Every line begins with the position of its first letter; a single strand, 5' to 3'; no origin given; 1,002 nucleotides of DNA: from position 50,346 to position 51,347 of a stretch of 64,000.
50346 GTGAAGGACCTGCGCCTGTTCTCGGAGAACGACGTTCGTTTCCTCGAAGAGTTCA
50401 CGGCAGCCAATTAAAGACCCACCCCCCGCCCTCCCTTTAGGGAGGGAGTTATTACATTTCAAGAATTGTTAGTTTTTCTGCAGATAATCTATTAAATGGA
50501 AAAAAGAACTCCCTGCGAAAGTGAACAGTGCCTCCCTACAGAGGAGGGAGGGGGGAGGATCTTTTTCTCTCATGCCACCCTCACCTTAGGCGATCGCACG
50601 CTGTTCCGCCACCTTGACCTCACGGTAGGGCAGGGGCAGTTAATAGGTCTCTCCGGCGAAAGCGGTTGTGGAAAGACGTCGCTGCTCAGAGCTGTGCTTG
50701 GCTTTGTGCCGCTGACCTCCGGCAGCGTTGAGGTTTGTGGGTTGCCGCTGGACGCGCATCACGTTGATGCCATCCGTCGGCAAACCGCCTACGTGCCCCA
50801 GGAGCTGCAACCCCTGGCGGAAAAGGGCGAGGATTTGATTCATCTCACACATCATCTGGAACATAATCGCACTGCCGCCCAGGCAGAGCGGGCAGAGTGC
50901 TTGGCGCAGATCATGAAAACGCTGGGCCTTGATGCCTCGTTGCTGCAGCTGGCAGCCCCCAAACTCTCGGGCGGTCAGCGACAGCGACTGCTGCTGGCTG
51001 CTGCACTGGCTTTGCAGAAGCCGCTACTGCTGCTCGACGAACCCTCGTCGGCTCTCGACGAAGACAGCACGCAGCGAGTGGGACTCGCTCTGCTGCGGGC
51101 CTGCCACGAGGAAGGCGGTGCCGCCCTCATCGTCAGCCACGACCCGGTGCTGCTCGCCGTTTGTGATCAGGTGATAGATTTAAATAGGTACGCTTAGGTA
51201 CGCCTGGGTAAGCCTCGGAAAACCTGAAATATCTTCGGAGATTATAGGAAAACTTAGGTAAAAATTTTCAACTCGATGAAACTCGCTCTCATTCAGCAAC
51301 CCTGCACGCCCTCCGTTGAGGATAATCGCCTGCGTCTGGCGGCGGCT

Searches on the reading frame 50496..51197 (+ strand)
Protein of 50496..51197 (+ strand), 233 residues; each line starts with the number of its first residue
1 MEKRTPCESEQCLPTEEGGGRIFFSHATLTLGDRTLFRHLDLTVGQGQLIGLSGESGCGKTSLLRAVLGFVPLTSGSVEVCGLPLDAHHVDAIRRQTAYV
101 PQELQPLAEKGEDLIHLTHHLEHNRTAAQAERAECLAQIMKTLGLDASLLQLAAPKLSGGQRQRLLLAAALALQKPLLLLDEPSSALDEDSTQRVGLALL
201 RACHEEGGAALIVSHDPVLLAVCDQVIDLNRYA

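Call 25: search_protein_families(library=pfam, proteins=[window:50496-51197:+])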
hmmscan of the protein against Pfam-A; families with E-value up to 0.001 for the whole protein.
window:50496-51197:+ (233 aa): 4 families
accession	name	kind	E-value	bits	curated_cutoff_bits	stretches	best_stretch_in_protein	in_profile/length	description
PF00005.33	ABC_tran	-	5.6e-27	95.4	25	1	38-184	2-136/137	ABC transporter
PF13304.12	AAA_21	-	6.7e-09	36.7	27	1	151-221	232-304/304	AAA domain, putative AbiEii toxin, Type IV TA system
PF02463.25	SMC_N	-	6.7e-08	32.7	40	1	141-229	128-211/220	RecF/RecN/SMC N terminal domain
PF13191.12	AAA_16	-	0.00047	21.1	32.6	1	37-194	13-151/167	AAA ATPase domain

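Call 41: find_homologous_proteins(query=window:50496-51197:+)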
Query window:50496-51197:+ (233 aa): 3379 proteins with E <= 0.001 among 8000 candidates; the best 120 are listed.
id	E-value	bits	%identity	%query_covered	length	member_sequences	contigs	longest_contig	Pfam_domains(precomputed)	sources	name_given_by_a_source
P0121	2.9e-141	487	97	100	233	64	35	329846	PF00005.34,PF02463.26,PF13304.13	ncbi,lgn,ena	-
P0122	2.3e-127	441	88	100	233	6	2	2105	PF00005.34,PF02463.26,PF13304.13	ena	-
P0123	6.7e-111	387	88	89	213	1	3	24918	PF00005.34,PF02463.26,PF13304.13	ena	-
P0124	1.1e-90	321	74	88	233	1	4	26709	PF00005.34,PF02463.26,PF13304.13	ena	-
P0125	9.2e-90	318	68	98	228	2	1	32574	PF00005.34,PF02463.26,PF13304.13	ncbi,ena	-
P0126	9.4e-90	318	66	98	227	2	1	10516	PF00005.34,PF20703.4,PF02463.26,PF13304.13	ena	-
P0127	1.1e-88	315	69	93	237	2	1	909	PF00005.34,PF02463.26,PF13304.13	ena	-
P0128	1.5e-88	314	66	98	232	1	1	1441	PF00005.34,PF02463.26,PF13304.13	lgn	-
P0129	2.5e-88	314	77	88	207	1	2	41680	PF00005.34,PF02463.26,PF13304.13,PF13191.13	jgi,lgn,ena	-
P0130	3.6e-88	313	66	98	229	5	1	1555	PF00005.34,PF02463.26,PF13304.13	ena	-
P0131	1.6e-87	311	67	98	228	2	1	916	PF00005.34,PF02463.26,PF13304.13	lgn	-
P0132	4.1e-87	310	72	88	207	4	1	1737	PF00005.34,PF02463.26,PF13304.13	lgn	-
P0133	4.9e-86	306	66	98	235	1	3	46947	PF00005.34,PF02463.26,PF13304.13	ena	-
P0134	1.2e-85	305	62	98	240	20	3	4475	PF00005.34,PF02463.26,PF13304.13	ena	-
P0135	1.2e-85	305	70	88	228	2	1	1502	PF00005.34,PF02463.26,PF13304.13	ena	-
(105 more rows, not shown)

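Call 43: find_encoding_contigs(protein=P0123, flank=1500, max_places=2)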
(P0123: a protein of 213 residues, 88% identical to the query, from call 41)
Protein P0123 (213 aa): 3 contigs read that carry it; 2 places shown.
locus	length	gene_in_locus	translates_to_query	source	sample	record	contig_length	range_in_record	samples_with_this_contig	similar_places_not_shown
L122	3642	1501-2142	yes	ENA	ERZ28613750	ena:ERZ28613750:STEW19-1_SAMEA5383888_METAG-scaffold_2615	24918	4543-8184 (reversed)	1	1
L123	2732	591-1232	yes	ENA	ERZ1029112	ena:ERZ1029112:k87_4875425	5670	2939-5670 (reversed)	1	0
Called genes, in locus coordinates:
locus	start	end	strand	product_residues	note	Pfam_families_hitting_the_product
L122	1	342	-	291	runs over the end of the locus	PF14254:DUF4348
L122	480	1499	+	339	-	PF02912:Phe_tRNA-synt_N, PF01409:tRNA-synt_2d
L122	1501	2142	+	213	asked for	PF00005:ABC_tran, PF02463:SMC_N (weak), PF13304:AAA_21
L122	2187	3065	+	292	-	PF00795:CN_hydrolase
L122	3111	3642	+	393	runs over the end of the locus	PF04371:PAD_porph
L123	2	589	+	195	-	?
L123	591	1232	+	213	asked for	PF00005:ABC_tran, PF02463:SMC_N (weak), PF13304:AAA_21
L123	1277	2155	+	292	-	PF00795:CN_hydrolase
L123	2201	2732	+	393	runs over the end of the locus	PF04371:PAD_porph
